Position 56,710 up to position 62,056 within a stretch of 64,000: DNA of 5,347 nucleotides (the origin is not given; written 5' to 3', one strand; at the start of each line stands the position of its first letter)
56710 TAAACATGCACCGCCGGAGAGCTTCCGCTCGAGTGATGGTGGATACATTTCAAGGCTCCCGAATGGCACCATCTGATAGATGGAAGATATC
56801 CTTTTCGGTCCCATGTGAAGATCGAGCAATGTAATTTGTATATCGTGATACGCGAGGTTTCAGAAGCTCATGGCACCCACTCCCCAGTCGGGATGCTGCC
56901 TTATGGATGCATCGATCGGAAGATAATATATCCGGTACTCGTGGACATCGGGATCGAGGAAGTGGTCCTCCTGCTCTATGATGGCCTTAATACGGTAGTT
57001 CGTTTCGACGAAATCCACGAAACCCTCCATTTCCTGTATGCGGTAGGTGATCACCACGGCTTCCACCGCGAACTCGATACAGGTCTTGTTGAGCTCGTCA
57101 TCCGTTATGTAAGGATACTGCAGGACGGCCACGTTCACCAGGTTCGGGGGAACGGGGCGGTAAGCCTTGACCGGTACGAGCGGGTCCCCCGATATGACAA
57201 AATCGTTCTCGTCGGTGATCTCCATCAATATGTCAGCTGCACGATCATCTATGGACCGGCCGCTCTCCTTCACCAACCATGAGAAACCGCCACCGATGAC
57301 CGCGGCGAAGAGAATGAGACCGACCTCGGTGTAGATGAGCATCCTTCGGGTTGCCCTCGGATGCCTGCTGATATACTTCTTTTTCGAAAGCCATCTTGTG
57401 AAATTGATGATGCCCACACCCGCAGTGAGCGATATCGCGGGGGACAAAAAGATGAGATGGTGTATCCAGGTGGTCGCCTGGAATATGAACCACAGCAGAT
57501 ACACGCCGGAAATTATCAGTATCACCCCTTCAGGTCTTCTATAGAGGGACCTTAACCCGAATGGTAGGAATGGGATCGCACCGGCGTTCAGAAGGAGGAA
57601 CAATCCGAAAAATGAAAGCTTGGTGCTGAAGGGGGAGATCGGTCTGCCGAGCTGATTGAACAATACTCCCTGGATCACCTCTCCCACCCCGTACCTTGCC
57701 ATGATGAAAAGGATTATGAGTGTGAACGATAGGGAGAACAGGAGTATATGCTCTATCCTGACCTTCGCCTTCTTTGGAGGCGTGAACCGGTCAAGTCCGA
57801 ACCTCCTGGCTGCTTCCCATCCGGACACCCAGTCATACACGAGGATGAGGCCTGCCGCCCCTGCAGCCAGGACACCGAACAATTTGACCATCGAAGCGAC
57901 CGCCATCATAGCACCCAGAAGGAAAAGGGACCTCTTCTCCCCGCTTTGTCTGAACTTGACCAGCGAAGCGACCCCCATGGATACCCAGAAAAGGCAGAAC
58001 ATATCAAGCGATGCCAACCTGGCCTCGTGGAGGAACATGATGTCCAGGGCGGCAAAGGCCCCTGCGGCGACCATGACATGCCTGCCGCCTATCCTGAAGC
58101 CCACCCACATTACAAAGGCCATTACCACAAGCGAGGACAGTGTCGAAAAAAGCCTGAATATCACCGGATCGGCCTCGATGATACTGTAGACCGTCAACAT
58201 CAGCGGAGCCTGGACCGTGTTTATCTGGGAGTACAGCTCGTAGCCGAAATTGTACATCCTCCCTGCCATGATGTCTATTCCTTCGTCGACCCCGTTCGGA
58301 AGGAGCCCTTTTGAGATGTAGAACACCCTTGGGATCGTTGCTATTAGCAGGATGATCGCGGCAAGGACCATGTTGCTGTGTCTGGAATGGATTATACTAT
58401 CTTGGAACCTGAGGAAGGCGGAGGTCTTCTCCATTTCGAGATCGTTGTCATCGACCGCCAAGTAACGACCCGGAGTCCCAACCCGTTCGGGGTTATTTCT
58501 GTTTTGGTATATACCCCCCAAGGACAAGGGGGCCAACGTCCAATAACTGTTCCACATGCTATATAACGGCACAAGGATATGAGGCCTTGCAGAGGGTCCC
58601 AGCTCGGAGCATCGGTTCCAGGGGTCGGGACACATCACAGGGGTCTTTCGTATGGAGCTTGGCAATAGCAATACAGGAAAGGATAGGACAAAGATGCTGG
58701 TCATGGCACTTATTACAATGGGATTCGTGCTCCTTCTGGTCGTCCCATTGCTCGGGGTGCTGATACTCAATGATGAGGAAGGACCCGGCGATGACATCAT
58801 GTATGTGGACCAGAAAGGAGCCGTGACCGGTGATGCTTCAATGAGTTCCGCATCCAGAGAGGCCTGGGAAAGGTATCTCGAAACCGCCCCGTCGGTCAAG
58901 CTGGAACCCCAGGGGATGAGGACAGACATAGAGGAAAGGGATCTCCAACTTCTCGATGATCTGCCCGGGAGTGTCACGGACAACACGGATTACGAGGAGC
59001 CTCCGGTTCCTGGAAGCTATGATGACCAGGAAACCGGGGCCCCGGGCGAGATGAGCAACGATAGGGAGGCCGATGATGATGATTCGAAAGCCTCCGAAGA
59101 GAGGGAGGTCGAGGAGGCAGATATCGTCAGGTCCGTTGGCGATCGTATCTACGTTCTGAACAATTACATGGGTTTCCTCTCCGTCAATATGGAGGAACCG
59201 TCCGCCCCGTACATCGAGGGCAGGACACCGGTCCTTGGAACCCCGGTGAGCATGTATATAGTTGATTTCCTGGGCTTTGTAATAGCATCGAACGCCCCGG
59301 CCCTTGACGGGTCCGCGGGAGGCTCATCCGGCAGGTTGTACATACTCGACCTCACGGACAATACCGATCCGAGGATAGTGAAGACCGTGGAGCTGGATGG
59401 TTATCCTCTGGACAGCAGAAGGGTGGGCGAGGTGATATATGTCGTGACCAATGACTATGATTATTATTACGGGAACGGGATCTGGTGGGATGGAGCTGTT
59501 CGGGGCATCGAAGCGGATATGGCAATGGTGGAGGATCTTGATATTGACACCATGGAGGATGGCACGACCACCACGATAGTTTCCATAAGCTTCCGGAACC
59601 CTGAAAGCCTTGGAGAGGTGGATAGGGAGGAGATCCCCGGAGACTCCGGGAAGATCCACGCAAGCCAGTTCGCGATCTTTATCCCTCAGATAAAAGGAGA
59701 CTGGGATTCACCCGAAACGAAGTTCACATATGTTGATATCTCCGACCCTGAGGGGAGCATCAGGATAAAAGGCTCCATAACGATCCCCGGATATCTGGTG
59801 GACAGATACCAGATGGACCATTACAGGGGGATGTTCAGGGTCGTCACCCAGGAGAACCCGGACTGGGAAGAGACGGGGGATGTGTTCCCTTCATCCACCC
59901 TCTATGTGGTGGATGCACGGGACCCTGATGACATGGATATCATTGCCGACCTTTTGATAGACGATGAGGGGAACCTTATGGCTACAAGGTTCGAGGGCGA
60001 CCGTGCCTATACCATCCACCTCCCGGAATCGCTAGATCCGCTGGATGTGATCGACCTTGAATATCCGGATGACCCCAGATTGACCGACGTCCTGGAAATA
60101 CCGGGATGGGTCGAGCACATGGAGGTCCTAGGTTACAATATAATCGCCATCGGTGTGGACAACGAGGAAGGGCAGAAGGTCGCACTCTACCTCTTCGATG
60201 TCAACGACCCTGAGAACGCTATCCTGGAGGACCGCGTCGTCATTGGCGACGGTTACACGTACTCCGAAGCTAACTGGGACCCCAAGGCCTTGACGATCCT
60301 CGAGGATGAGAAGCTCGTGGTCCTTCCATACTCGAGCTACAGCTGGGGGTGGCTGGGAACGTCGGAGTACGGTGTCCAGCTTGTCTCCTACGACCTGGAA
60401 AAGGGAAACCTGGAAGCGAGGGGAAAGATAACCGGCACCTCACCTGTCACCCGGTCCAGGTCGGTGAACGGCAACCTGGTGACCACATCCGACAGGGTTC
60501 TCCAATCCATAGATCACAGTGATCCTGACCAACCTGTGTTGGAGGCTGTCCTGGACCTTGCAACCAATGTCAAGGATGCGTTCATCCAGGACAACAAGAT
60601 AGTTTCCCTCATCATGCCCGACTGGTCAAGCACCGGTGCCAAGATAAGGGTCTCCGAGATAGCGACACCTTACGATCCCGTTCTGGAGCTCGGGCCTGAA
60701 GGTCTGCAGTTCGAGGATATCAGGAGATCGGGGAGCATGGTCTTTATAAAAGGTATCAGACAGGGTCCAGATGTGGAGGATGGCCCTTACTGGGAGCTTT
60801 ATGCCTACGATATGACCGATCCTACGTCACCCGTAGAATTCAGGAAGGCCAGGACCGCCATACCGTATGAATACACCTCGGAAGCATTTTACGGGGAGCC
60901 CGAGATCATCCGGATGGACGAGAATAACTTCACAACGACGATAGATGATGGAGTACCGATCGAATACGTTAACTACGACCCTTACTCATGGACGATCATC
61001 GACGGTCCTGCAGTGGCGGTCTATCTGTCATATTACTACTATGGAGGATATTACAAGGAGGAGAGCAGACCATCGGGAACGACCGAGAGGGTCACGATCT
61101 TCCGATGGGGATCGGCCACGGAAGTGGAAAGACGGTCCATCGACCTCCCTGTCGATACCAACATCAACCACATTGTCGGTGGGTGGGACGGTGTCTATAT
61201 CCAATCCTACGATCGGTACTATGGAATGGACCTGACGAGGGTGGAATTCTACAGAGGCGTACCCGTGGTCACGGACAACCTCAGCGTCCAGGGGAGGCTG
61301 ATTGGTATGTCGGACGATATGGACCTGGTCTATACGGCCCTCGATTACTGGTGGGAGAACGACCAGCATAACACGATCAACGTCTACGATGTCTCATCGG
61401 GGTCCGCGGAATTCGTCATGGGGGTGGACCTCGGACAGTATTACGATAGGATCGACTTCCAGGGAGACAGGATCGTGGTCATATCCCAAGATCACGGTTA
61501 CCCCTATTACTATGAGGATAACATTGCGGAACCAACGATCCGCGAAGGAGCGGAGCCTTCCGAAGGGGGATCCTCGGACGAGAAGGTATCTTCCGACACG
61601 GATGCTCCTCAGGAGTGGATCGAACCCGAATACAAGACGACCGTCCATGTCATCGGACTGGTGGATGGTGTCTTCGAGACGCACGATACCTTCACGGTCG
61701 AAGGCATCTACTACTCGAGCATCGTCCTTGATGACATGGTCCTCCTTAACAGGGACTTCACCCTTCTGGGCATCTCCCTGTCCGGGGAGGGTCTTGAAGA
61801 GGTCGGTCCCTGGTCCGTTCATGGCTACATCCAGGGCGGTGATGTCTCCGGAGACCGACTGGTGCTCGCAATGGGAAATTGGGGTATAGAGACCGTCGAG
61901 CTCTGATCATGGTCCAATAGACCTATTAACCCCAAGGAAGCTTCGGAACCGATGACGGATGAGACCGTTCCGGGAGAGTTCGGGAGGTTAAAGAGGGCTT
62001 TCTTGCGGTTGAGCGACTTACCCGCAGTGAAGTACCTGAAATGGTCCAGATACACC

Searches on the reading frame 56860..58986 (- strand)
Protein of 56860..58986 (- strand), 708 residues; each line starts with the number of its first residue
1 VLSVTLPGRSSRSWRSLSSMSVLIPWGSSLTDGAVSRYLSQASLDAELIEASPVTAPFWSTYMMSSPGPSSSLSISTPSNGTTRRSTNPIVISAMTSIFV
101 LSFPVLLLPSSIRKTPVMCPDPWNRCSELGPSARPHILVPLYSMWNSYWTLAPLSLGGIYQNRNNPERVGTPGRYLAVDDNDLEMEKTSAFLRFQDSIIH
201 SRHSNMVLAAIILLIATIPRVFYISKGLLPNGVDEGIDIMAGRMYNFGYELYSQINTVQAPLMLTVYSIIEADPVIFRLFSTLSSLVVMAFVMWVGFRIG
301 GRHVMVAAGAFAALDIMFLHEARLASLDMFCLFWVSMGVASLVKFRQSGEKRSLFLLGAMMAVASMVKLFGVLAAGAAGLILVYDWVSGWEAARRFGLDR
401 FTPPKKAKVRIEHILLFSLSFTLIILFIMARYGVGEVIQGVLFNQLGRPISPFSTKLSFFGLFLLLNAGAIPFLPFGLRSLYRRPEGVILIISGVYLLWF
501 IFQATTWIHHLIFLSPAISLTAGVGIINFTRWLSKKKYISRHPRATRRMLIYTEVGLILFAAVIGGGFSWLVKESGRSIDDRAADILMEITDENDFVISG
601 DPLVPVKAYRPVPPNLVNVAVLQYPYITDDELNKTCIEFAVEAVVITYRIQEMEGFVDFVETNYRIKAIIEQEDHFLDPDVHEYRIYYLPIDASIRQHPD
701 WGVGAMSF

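Call 15: search_protein_families(library=pfam, proteins=[window:56860-58986:-], max_evalue=0.01)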
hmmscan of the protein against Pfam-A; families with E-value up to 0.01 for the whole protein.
window:56860-58986:- (708 aa): 2 families
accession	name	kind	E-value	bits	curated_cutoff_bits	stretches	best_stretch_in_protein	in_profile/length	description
PF02366.24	PMT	-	1.5e-09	38.3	22.7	1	272-391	80-205/245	Dolichyl-phosphate-mannose-protein mannosyltransferase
PF13231.12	PMT_2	-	0.0052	17.4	26.1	1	267-385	14-132/160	Dolichyl-phosphate-mannose-protein mannosyltransferase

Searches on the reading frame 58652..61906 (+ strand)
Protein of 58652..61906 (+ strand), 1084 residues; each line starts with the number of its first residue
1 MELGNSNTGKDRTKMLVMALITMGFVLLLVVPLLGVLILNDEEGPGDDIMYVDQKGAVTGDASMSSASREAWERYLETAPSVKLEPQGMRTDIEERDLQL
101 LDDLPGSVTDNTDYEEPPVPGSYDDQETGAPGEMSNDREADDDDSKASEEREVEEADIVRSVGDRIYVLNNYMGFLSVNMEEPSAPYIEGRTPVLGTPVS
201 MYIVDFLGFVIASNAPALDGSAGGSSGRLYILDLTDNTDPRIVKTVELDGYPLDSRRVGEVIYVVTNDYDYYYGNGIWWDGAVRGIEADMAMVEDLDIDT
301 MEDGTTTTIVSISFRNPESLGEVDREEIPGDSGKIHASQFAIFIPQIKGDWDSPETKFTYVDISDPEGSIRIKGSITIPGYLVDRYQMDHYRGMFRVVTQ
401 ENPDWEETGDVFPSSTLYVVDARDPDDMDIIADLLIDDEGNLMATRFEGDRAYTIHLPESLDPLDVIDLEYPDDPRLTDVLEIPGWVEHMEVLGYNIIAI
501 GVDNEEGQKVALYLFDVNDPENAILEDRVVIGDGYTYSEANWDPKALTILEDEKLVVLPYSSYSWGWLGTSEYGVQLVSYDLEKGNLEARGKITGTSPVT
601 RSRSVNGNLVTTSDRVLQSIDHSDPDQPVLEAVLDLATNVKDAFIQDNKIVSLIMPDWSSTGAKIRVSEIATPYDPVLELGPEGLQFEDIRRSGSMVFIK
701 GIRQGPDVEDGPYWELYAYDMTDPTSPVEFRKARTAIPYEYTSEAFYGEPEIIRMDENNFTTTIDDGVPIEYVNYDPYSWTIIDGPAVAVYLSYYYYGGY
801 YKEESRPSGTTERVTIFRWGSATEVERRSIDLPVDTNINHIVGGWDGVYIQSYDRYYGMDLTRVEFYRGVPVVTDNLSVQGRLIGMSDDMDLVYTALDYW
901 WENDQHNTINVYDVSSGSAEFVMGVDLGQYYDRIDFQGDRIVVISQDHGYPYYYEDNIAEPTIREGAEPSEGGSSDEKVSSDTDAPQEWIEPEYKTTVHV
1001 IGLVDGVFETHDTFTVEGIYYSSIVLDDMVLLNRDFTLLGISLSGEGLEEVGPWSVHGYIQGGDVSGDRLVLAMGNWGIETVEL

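Call 15: search_protein_families(library=pfam, proteins=[window:58652-61906:+], max_evalue=0.01)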
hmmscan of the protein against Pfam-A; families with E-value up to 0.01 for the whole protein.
window:58652-61906:+ (1084 aa): 1 family
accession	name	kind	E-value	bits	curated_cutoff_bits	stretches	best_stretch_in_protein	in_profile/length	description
PF09826.15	Beta_propel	-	2.4e-63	215.1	22.4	1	150-623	8-493/495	Beta propeller domain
